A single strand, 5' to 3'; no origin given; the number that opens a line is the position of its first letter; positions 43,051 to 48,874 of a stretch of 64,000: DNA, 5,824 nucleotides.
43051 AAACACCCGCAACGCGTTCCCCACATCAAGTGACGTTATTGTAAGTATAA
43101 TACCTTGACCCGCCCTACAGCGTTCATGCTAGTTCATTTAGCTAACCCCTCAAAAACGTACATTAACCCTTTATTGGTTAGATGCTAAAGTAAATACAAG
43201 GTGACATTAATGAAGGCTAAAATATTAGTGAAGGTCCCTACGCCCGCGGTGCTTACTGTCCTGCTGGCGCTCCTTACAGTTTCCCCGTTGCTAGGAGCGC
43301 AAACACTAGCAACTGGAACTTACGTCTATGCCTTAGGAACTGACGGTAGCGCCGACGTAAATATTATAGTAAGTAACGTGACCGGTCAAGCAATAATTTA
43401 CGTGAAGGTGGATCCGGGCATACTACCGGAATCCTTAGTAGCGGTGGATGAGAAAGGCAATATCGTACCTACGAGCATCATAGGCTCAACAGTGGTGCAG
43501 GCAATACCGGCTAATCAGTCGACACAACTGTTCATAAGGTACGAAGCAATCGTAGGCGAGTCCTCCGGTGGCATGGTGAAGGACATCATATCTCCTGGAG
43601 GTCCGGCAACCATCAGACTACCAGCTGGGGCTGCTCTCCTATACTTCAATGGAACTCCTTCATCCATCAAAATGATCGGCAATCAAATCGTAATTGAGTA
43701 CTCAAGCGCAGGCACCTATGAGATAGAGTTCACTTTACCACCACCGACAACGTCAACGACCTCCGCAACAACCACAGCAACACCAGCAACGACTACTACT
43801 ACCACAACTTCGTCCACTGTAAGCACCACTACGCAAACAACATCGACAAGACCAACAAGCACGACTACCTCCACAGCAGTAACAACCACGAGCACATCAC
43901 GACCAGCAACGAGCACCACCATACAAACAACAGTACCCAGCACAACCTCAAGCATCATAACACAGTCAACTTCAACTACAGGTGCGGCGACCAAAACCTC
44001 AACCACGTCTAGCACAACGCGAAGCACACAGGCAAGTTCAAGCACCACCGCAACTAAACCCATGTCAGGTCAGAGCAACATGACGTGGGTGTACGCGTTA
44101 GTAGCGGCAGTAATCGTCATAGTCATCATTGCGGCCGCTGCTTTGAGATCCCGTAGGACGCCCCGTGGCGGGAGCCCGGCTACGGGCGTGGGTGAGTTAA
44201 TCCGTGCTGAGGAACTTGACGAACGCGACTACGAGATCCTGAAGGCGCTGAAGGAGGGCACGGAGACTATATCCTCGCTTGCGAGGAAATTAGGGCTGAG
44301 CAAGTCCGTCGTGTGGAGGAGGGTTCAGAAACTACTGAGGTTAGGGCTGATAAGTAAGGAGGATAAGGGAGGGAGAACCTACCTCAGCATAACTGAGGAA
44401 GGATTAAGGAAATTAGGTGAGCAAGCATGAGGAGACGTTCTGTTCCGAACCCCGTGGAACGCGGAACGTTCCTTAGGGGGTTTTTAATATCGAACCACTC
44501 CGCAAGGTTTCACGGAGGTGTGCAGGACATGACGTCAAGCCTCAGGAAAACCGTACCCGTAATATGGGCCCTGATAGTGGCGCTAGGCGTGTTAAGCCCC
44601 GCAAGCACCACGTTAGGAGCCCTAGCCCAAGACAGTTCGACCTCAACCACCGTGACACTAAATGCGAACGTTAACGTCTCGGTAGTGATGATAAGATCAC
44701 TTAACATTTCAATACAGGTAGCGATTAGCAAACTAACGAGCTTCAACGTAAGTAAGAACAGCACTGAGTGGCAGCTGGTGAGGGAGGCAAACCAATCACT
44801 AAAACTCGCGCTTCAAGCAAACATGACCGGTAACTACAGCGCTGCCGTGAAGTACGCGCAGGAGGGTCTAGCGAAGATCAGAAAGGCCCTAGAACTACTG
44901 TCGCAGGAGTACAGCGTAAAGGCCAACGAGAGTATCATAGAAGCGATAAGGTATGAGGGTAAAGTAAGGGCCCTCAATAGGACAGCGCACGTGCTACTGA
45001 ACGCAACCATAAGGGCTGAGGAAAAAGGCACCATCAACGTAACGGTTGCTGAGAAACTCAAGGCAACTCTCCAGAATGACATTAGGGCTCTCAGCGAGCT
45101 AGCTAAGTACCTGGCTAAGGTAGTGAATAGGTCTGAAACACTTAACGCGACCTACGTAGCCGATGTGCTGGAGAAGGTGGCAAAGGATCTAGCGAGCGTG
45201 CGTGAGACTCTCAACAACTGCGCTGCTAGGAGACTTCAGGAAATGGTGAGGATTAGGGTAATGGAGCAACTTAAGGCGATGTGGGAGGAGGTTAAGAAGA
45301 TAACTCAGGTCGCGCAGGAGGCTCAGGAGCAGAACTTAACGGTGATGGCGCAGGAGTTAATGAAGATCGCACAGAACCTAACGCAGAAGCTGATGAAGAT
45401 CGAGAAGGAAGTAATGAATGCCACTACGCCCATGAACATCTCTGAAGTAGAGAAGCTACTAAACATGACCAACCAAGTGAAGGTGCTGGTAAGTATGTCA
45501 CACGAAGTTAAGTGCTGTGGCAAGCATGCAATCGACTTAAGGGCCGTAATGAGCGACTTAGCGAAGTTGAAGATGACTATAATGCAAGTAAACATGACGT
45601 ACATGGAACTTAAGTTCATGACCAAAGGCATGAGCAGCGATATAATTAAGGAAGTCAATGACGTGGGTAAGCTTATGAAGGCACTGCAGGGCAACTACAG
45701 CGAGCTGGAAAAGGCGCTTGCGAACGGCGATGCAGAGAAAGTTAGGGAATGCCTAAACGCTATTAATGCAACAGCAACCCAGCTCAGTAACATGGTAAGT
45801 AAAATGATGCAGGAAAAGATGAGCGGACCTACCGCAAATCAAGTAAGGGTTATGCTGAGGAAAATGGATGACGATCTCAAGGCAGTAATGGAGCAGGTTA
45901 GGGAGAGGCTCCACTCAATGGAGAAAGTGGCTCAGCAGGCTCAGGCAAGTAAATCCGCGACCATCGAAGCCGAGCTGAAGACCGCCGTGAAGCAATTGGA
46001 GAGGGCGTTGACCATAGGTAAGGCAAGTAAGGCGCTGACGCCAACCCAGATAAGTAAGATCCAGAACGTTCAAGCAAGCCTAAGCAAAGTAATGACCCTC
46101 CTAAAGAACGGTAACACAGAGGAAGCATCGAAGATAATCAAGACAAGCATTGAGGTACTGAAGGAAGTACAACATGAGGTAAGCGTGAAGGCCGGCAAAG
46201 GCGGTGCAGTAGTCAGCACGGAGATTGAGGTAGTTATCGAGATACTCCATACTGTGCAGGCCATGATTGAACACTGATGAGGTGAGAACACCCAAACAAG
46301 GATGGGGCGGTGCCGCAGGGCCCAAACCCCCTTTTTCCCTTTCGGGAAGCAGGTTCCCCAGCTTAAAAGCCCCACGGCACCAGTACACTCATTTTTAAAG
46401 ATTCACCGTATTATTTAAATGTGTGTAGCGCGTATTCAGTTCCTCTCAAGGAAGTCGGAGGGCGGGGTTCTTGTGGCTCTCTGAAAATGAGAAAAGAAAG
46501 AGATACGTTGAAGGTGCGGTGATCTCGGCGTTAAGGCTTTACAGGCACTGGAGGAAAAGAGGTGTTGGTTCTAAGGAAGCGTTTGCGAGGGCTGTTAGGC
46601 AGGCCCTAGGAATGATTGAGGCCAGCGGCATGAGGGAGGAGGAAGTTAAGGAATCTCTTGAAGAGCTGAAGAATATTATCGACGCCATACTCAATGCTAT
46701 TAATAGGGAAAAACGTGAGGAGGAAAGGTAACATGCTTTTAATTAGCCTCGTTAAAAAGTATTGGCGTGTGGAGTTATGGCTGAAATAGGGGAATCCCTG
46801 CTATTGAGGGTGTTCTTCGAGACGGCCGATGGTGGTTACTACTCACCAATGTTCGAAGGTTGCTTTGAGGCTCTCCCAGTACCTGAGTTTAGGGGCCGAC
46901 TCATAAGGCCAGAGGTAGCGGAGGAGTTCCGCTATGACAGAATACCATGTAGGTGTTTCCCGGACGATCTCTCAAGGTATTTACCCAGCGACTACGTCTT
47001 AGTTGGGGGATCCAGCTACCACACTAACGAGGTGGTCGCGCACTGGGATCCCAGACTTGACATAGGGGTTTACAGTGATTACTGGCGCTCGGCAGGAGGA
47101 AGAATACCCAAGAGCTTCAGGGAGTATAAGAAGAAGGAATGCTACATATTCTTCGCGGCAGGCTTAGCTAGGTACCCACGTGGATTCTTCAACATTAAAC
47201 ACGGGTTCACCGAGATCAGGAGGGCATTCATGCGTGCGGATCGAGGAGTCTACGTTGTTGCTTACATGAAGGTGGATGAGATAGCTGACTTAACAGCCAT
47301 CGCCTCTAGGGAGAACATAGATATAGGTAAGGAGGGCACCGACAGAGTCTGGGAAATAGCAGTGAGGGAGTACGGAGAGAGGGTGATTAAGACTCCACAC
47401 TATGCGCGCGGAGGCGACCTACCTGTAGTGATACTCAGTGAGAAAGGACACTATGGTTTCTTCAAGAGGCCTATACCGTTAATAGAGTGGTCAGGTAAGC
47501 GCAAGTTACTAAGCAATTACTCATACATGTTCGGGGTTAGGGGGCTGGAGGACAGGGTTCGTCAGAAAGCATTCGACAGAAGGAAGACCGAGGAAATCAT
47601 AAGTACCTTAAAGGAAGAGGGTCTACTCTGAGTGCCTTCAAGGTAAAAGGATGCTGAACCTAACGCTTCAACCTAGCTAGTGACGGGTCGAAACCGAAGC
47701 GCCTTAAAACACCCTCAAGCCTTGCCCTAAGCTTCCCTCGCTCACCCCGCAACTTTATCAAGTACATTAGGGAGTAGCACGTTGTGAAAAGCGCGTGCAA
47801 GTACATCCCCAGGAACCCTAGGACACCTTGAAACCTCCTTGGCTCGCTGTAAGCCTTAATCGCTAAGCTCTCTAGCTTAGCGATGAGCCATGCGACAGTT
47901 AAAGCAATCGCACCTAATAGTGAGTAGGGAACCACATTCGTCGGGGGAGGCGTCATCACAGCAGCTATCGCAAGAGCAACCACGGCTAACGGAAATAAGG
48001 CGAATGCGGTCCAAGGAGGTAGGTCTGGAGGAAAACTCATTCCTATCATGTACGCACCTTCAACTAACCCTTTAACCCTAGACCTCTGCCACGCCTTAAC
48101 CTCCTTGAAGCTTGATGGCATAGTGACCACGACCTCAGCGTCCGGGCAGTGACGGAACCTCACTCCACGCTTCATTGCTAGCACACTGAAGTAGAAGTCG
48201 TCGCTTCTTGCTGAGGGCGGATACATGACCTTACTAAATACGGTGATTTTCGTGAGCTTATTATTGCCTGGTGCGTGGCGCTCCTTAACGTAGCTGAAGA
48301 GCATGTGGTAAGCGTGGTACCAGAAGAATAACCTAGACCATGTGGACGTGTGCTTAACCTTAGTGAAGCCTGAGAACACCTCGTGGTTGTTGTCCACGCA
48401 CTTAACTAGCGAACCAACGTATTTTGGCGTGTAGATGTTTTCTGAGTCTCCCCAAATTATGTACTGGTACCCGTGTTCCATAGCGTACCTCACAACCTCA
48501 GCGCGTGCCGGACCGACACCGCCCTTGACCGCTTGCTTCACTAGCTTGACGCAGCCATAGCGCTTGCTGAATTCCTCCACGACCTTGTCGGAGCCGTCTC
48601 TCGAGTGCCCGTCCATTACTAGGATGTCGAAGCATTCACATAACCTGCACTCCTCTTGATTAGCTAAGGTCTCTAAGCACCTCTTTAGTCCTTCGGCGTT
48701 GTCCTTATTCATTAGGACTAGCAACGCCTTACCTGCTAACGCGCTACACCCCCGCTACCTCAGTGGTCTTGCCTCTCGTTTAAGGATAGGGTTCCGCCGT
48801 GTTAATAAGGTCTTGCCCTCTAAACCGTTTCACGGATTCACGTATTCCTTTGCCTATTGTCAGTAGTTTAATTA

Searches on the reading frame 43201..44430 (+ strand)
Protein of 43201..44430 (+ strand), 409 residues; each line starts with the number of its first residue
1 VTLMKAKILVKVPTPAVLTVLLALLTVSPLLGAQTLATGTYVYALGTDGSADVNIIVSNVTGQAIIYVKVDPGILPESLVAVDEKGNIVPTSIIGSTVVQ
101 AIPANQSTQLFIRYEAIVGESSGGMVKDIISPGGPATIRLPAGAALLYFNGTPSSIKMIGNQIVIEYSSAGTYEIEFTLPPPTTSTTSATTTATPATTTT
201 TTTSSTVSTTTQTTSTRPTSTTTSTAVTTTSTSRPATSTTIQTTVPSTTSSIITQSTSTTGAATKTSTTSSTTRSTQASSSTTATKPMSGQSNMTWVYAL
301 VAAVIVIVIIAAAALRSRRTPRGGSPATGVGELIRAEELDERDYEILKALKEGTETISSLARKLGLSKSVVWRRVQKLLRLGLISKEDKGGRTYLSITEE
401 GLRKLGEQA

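Call 38: search_protein_families(library=pfam, proteins=[window:43201-44430:+], max_evalue=0.001)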
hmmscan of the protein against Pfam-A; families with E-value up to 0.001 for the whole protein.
window:43201-44430:+ (409 aa): 11 families
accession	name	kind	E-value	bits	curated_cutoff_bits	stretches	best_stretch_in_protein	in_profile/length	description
PF13412.12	HTH_24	-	2.7e-10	40.1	21.9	1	339-384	1-47/48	Winged helix-turn-helix DNA-binding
PF13404.12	HTH_AsnC-type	-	8.9e-08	32.3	27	1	339-378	1-41/42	AsnC-type helix-turn-helix domain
PF25212.1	HVO_A0114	-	9.8e-07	28.9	27.6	1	337-393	18-75/84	HVO_A0114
PF01022.26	HTH_5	-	1.2e-06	28.7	22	1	345-386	6-47/47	Bacterial regulatory protein, arsR family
PF09339.16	HTH_IclR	-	6.1e-06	26.4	22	1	345-387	7-51/52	IclR helix-turn-helix domain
PF08279.18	HTH_11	-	1.7e-05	25.1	25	1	344-382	3-43/55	HTH domain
PF12840.13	HTH_20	-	0.00011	22.6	27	1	344-384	7-48/51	Helix-turn-helix domain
PF13463.12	HTH_27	-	0.00025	21.7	22.2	1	341-401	3-68/68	Winged helix DNA-binding domain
PF12802.13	MarR_2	-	0.00037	21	27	1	346-388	10-54/61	MarR family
PF01047.28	MarR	-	0.00057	20.2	24.6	0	353-388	16-51/59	MarR family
PF01978.25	TrmB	-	0.00068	19.9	25.6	0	341-392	8-60/68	Sugar-specific transcriptional regulator TrmB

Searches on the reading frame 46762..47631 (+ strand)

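Call 38: search_protein_families(library=pfam, proteins=[window:46762-47631:+], max_evalue=0.001)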
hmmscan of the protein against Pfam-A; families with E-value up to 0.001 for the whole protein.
window:46762-47631:+ (289 aa): 1 family
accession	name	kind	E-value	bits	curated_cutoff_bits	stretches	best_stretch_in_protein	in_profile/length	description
PF18754.6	Nmad3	-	4.3e-06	27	27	1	13-175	3-143/247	Nucleotide modification associated domain 3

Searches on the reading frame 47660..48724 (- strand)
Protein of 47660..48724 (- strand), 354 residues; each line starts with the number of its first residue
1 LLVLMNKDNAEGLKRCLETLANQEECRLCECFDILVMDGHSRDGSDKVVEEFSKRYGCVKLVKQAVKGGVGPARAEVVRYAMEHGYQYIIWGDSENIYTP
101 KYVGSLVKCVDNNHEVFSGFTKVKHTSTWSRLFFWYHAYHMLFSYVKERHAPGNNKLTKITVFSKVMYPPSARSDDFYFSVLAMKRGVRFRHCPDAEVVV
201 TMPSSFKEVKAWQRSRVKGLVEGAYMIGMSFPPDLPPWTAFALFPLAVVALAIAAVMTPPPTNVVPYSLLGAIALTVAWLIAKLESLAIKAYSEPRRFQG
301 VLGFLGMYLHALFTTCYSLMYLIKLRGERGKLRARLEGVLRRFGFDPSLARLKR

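Call 38: search_protein_families(library=pfam, proteins=[window:47660-48724:-], max_evalue=0.001)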
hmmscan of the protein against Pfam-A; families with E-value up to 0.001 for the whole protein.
window:47660-48724:- (354 aa): 2 families
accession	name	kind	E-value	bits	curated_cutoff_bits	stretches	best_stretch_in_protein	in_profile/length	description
PF00535.33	Glycos_transf_2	-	2.6e-13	50.7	23.3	1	10-128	10-123/168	Glycosyl transferase family 2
PF13632.12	Glyco_trans_2_3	-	2.2e-05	24.8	27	1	123-280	41-196/198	Glycosyl transferase family group 2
